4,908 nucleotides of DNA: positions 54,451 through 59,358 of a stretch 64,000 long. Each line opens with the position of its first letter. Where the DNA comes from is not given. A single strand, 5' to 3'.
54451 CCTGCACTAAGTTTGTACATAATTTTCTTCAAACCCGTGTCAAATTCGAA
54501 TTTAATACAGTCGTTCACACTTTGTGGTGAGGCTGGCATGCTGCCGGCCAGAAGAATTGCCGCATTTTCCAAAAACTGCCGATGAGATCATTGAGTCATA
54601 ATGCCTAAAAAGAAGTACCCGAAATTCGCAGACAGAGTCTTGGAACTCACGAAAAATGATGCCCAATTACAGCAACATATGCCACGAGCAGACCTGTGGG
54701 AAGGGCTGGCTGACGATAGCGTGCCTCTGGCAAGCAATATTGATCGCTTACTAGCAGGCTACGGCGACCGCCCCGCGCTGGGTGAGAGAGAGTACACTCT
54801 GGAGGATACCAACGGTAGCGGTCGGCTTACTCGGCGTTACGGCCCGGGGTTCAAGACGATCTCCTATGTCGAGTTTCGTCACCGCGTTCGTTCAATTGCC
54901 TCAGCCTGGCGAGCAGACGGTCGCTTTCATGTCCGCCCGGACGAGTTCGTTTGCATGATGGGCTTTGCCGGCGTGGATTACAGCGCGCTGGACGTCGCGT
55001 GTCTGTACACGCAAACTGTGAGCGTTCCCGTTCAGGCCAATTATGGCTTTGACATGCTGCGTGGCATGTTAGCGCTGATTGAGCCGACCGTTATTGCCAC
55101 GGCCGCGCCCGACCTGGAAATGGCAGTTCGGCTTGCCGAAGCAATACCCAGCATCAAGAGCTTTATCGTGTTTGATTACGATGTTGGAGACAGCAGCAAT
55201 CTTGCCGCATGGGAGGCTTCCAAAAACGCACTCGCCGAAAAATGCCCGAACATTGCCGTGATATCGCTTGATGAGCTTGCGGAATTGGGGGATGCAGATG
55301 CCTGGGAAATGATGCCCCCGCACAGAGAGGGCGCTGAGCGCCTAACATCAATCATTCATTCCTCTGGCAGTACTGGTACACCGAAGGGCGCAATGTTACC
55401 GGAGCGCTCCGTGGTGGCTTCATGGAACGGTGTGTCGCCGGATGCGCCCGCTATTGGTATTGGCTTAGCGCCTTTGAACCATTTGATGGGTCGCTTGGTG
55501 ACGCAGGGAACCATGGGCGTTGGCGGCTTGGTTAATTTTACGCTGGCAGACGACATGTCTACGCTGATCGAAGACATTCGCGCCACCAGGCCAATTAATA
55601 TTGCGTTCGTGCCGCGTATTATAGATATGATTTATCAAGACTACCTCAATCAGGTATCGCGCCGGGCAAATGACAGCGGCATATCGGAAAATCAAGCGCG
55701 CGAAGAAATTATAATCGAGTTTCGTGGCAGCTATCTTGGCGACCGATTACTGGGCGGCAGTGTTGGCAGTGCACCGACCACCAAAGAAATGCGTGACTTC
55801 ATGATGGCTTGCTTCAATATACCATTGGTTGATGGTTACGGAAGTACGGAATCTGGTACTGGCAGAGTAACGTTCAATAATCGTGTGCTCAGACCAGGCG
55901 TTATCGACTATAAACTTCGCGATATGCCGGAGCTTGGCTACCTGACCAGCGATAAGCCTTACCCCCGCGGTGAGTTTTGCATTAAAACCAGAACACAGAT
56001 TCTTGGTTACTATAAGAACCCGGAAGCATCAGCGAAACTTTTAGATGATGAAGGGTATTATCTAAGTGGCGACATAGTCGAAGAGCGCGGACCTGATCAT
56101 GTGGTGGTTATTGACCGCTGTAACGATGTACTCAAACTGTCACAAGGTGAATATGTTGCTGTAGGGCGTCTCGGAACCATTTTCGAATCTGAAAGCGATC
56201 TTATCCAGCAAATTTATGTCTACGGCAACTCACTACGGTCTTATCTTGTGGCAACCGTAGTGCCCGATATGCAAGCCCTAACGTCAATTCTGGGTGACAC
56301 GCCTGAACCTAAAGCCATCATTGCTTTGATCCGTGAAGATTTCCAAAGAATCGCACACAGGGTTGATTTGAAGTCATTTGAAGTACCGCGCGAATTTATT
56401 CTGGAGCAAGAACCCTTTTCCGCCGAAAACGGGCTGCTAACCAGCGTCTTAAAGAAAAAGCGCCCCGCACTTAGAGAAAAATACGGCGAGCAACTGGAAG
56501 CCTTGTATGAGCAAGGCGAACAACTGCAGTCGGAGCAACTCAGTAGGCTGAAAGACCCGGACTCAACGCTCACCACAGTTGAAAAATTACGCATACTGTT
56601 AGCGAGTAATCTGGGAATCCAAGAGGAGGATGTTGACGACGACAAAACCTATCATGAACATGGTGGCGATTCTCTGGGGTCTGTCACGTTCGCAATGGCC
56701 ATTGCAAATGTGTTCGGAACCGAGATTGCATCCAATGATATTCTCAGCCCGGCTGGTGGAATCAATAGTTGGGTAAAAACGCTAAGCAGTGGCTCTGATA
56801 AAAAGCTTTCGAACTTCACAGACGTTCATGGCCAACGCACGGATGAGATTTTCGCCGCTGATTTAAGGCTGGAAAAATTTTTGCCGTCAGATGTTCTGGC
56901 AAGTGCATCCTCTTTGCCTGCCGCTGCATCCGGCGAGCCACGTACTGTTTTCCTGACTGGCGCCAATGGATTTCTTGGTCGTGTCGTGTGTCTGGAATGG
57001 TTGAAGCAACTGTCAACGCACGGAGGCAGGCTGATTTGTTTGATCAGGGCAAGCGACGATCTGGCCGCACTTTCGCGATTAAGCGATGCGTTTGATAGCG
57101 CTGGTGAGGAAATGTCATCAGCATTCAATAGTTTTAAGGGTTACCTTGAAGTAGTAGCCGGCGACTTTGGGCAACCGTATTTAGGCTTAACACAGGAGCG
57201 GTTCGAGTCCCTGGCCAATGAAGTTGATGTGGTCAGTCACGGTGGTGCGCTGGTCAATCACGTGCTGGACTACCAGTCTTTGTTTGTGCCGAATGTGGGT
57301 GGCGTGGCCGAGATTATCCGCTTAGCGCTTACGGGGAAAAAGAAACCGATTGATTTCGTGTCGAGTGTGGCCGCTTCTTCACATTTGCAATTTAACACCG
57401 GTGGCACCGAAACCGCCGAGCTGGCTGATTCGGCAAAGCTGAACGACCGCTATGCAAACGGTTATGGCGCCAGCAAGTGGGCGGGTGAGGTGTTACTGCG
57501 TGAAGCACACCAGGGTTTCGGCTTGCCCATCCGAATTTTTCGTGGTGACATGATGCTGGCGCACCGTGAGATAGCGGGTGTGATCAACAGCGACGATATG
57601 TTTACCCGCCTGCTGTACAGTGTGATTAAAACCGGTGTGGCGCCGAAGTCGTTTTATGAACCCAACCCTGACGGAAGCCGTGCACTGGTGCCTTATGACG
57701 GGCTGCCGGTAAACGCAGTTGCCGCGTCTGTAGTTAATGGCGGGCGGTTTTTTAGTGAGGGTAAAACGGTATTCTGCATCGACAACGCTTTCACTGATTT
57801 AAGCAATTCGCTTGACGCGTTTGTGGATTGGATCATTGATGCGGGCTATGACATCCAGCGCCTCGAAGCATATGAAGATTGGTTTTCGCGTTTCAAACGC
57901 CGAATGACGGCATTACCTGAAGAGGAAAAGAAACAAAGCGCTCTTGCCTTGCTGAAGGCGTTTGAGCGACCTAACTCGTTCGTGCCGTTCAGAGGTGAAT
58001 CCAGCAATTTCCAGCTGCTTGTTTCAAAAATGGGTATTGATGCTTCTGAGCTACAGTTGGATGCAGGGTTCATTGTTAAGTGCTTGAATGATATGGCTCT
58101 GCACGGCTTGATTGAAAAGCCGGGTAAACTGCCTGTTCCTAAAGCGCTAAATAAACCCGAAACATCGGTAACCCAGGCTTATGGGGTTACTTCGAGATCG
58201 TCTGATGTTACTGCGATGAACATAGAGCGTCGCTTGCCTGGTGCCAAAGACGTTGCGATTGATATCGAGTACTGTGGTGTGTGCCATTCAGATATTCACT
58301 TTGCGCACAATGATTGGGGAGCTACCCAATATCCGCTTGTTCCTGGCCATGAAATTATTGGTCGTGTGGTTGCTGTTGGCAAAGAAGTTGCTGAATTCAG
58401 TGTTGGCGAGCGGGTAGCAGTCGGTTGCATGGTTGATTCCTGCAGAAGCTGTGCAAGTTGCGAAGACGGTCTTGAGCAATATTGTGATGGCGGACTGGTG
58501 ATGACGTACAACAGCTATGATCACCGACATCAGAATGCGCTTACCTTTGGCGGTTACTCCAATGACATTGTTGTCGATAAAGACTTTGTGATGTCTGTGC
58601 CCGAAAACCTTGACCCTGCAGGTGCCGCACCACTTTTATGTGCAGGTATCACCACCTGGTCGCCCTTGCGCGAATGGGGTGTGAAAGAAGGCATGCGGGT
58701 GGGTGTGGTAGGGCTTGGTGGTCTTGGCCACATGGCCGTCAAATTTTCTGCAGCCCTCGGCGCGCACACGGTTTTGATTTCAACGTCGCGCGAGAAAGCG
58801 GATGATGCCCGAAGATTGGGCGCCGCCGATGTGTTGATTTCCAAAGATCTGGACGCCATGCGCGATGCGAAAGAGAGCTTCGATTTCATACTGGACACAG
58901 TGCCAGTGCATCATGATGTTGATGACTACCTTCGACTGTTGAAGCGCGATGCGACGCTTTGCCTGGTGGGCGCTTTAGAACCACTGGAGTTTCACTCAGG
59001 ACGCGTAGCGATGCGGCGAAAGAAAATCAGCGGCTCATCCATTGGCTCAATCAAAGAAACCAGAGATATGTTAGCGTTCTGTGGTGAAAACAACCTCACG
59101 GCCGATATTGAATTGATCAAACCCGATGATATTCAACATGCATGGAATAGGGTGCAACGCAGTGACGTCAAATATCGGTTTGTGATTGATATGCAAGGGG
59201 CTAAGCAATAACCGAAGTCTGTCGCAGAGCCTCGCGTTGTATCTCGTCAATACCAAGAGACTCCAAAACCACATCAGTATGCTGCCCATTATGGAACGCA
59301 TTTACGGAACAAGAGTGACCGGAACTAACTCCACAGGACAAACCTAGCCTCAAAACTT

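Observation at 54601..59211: Natural fusion of a complete carboxylic acid reductase (A-PCP-R) to a complete Zn alcohol dehydrogenase in one 1,536-aa ORF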

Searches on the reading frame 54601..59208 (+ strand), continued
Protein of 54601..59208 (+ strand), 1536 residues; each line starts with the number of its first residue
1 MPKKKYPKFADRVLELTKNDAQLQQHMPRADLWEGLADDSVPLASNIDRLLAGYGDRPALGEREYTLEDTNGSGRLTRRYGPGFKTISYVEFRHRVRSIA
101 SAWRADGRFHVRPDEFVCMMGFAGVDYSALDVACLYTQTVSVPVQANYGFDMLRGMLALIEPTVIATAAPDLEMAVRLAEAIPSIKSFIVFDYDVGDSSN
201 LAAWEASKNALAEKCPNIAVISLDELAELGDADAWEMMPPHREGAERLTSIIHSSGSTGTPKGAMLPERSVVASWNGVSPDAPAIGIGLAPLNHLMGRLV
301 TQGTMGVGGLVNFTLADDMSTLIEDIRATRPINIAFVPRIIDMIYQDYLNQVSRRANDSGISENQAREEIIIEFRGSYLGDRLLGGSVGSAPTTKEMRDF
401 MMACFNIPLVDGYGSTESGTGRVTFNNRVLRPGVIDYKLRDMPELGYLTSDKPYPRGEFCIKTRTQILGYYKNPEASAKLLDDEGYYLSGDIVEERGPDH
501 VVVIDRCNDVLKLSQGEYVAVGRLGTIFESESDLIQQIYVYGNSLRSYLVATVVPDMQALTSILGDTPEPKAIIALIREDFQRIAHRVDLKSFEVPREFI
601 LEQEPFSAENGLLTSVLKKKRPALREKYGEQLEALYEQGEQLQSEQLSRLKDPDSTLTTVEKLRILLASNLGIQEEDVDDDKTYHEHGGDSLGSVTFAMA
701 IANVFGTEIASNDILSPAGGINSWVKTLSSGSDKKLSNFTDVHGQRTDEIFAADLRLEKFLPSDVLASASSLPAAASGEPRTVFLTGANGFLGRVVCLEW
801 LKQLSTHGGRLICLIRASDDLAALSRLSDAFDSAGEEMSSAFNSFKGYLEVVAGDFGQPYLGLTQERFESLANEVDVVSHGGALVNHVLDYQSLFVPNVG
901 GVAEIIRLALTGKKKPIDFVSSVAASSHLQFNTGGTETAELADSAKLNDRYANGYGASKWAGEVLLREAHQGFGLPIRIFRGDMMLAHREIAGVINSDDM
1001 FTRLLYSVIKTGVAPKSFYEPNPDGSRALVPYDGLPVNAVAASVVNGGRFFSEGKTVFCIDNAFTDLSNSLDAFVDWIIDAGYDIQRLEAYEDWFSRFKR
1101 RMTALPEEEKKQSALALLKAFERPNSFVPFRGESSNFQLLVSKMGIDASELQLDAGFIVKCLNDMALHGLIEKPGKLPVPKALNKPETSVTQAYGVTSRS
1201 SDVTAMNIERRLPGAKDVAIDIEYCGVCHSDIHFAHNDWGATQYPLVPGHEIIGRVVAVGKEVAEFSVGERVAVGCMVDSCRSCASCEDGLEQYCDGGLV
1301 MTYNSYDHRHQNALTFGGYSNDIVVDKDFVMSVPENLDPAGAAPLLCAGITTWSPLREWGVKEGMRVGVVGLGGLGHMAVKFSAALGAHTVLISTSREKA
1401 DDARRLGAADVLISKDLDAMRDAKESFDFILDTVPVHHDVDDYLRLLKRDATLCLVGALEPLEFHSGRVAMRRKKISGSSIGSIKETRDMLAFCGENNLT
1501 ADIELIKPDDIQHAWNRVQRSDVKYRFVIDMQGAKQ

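Call 87: find_encoding_contigs(protein=P0311, flank=6000, max_places=1)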
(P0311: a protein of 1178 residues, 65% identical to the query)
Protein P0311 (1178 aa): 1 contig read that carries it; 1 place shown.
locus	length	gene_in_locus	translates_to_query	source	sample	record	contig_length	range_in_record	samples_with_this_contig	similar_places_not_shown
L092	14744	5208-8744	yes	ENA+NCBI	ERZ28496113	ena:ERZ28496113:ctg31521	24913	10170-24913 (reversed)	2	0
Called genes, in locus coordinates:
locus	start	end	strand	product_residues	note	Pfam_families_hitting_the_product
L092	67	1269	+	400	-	PF00108:Thiolase_N, PF02803:Thiolase_C, PF22691:Thiolase_C_1 (weak)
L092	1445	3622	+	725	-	PF00378:ECH_1, PF16113:ECH_2, PF02737:3HCDH_N, PF00725:3HCDH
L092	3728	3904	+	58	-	-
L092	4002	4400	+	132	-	PF02515:CoA_transf_3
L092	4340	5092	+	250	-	PF02515:CoA_transf_3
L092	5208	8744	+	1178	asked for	PF00501:AMP-binding, PF00550:PP-binding (weak), PF01370:Epimerase (weak), PF07993:NAD_binding_4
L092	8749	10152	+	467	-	PF02784:Orn_Arg_deC_N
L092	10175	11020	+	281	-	PF00491:Arginase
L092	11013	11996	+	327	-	PF01916:DS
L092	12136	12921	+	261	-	PF00459:Inositol_P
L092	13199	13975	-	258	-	PF00378:ECH_1, PF16113:ECH_2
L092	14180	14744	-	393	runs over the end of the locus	-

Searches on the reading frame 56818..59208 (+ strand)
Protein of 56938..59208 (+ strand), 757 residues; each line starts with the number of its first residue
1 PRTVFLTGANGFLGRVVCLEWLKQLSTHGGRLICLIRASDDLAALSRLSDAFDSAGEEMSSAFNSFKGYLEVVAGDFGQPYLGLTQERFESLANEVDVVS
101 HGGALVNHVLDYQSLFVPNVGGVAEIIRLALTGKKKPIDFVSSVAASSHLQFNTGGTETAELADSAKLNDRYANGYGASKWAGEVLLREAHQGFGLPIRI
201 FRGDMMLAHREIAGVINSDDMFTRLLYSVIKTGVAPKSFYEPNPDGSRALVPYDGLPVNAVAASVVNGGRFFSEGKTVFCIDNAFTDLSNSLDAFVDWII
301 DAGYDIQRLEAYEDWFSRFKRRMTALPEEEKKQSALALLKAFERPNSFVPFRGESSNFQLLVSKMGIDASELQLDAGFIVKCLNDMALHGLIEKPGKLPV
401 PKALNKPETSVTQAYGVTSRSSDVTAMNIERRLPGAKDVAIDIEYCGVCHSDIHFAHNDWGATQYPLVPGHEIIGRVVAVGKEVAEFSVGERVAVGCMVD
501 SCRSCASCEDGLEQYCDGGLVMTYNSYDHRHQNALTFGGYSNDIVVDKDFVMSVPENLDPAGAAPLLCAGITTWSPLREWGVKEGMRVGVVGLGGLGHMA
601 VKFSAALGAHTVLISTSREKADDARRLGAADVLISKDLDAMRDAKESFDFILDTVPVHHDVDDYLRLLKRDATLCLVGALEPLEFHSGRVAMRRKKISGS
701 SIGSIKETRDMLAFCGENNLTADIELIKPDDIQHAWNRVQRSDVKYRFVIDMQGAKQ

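Call 47: search_protein_representatives(protein=window:56938-59208:+)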
Query: 757 residues. Proteins with E-value up to 0.001 (for the whole library): 40468; up to 1e-10: 13815; up to 1e-30: 1539. The best 150 are listed.
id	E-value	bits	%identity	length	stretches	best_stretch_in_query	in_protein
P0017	0.0e+00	1074.2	63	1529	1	3-753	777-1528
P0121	5.9e-120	418.3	55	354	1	410-753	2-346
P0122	3.6e-113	395.9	38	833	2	438-750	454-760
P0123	9.6e-111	387.9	54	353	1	413-753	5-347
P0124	5.0e-106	372.3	48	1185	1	1-397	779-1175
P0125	1.5e-105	370.7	51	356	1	411-755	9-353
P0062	1.2e-103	364.5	47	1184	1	2-393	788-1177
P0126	5.3e-103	362.3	49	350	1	412-753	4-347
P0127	7.1e-101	355.3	51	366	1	408-752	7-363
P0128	5.5e-100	352.3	49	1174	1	1-390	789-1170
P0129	7.3e-100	351.9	47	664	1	2-410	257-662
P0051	1.1e-99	351.3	44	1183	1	1-392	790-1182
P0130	1.7e-99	350.7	47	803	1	1-395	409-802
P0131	1.7e-99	350.7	48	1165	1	3-395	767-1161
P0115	2.5e-99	350.1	47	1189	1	3-394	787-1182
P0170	2.5e-85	303.8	33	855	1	1-754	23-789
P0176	1.2e-83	298.4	42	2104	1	1-400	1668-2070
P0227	1.7e-75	271.4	43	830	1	414-739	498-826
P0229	3.7e-75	270.2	35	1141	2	429-755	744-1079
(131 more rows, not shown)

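Call 55: search_protein_families(library=pfam, proteins=[P0122, P0170, P0229, P0227, P0176, P0129], max_evalue=0.00001)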
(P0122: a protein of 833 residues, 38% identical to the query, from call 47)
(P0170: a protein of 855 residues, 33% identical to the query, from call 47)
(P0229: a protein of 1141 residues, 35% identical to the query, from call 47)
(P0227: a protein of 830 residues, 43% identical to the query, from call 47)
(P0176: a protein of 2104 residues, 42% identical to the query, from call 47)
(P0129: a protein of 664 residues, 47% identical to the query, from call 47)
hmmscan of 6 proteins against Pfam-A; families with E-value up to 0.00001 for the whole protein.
P0122 (833 aa): 3 families
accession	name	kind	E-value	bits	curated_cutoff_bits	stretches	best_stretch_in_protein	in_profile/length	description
PF08240.17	ADH_N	-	2.9e-46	156.4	23.5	2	452-565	2-104/104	Alcohol dehydrogenase GroES-like domain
PF00107.32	ADH_zinc_N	-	1.9e-31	109.1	31.8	2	603-726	1-128/129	Zinc-binding dehydrogenase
PF02826.25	2-Hacid_dh_C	-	1.8e-10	40.9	25.1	0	589-637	32-79/178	D-isomer specific 2-hydroxyacid dehydrogenase, NAD binding domain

P0170 (855 aa): 4 families
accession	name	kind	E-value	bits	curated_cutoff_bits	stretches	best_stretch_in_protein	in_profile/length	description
PF07993.18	NAD_binding_4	-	4e-63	213.4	20.1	1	28-273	1-257/258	Male sterility protein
PF08240.17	ADH_N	-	7.5e-23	81.2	23.5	1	463-588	3-104/104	Alcohol dehydrogenase GroES-like domain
PF00107.32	ADH_zinc_N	-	7.1e-15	55.5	31.8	1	627-750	1-128/129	Zinc-binding dehydrogenase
PF01370.27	Epimerase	-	4.9e-10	39.7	20.9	1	26-244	1-190/240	NAD dependent epimerase/dehydratase family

P0229 (1141 aa): 6 families
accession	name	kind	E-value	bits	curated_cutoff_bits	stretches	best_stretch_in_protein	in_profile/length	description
PF07993.18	NAD_binding_4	-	9.2e-52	176.2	20.1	1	321-553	1-244/258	Male sterility protein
PF08240.17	ADH_N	-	4.9e-21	75.4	23.5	1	753-875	4-102/104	Alcohol dehydrogenase GroES-like domain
PF00107.32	ADH_zinc_N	-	2.2e-13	50.7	31.8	1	916-1038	1-127/129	Zinc-binding dehydrogenase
PF02801.28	Ketoacyl-synt_C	-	6.8e-12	45.9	20.8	1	8-73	49-114/119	Beta-ketoacyl synthase, C-terminal domain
PF01370.27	Epimerase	-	1.6e-11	44.5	20.9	1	319-529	1-184/240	NAD dependent epimerase/dehydratase family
PF00550.31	PP-binding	-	6.9e-06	26.7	20.8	0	190-238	16-63/67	Phosphopantetheine attachment site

P0227 (830 aa): 2 families
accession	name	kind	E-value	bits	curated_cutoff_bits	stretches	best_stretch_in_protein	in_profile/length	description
PF08240.17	ADH_N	-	6.3e-22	78.2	23.5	1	519-639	1-103/104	Alcohol dehydrogenase GroES-like domain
PF00107.32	ADH_zinc_N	-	2.6e-18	66.7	31.8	1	680-803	1-128/129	Zinc-binding dehydrogenase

P0176 (2104 aa): 10 families
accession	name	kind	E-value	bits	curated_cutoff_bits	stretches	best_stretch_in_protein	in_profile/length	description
PF00109.32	ketoacyl-synt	-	4.3e-87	292.3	20.8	1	625-873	2-252/252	Beta-ketoacyl synthase, N-terminal domain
PF00698.26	Acyl_transf_1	-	5.1e-78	263.2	32.7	1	1157-1471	2-316/319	Acyl transferase domain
PF00501.34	AMP-binding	-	5.6e-61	206.9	29.9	1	4-369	3-384/384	AMP-binding enzyme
PF07993.18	NAD_binding_4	-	2.2e-60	204.4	20.1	1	1673-1933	1-258/258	Male sterility protein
PF02801.28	Ketoacyl-synt_C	-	2.4e-40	137.7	20.8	1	882-996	2-118/119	Beta-ketoacyl synthase, C-terminal domain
PF00550.31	PP-binding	-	1.5e-22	80.1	20.8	2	549-599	17-67/67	Phosphopantetheine attachment site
PF01370.27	Epimerase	-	4.7e-14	52.8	20.9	1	1671-1894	1-190/240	NAD dependent epimerase/dehydratase family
PF16197.11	KAsynt_C_assoc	-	8.5e-11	42.7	33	1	1002-1087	4-86/111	Ketoacyl-synthetase C-terminal extension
PF13193.12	AMP-binding_C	-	1.5e-08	35.9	24.5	1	419-493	1-76/76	AMP-binding enzyme C-terminal domain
PF01073.25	3Beta_HSD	-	8.3e-06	25.5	22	0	1673-1854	2-156/280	3-beta hydroxysteroid dehydrogenase/isomerase family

P0129 (664 aa): 3 families
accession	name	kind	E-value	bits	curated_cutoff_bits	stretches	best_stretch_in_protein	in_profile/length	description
PF07993.18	NAD_binding_4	-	3e-51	174.5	20.1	1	261-522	1-258/258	Male sterility protein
PF01370.27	Epimerase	-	9.5e-12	45.3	20.9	1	259-459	1-168/240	NAD dependent epimerase/dehydratase family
PF00550.31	PP-binding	-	1e-10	42.1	20.8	1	138-201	3-65/67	Phosphopantetheine attachment site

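Call 65: predict_structure(alignment_id=A2)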
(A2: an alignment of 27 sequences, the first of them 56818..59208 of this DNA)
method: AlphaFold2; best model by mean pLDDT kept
length: 797 residues; sequences in the alignment: 27
mean_pLDDT: 80.5   pTM: 0.61
mean pLDDT of the five models: 80.5, 80.2, 79.6, 77.1, 75.9
residues with pLDDT >= 90: 320; 70-90: 294; 50-70: 117; < 50: 66
segments of 3 or more residues with pLDDT < 50: 146-149, 443-446, 492-506, 539-541, 543-548, 550-578
pLDDT, mean of each block of 10 residues (from residue 1): 63 89 90 83 93 93 94 95 96 90 94 93 94 95 59 73 95 94 83 76 82 75 94 94 87 86 89 89 62 82 93 91 73 87 91 89 89 73 64 74 87 85 92 84 54 65 64 77 83 39 46 89 90 71 47 37 36 44 78 91 89 88 93 89 95 90 92 91 93 80 88 77 56 67 75 94 87 77 78 67
secondary structure, 60 per line:
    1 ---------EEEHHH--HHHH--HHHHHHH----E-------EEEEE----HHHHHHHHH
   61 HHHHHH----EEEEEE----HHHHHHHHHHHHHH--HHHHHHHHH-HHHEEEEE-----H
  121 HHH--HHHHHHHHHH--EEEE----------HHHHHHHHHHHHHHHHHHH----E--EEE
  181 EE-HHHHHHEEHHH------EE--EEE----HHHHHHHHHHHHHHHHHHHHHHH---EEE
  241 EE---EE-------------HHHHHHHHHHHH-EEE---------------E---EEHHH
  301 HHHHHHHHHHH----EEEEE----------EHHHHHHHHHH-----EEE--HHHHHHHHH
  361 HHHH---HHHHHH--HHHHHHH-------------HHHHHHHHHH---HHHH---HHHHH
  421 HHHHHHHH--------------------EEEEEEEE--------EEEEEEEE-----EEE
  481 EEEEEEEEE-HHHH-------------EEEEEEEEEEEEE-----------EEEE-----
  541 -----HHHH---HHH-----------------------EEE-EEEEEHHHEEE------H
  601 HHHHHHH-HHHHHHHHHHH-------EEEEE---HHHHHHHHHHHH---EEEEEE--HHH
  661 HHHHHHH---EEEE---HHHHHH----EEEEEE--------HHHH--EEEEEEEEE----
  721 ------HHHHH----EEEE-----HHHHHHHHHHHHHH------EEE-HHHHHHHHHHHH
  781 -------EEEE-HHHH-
elements in order (helices of 4 or more, strands of 3 or more residues): E10-12 H18-21 H24-30 E43-47 H52-66 E71-76 H81-94 H97-105 E110-114 H120-123 H126-135 E138-141 H152-170 E178-182 H184-189 E205-207 H212-234 E238-242 H261-272 E274-276 H298-311 E316-320 H332-341 E347-349 H352-364 H368-373 H376-382 H396-405 H409-412 H416-428 E449-456 E465-472 E478-489 H491-494 E508-520 E532-535 H546-549 E579-581 E583-587 E591-593 H600-607 H609-619 E627-631 H635-646 E650-655 H658-667 E671-674 H678-683 E688-693 H702-705 E708-716 H727-731 E736-739 H745-758 E765-767 H769-780 E788-791 H793-796
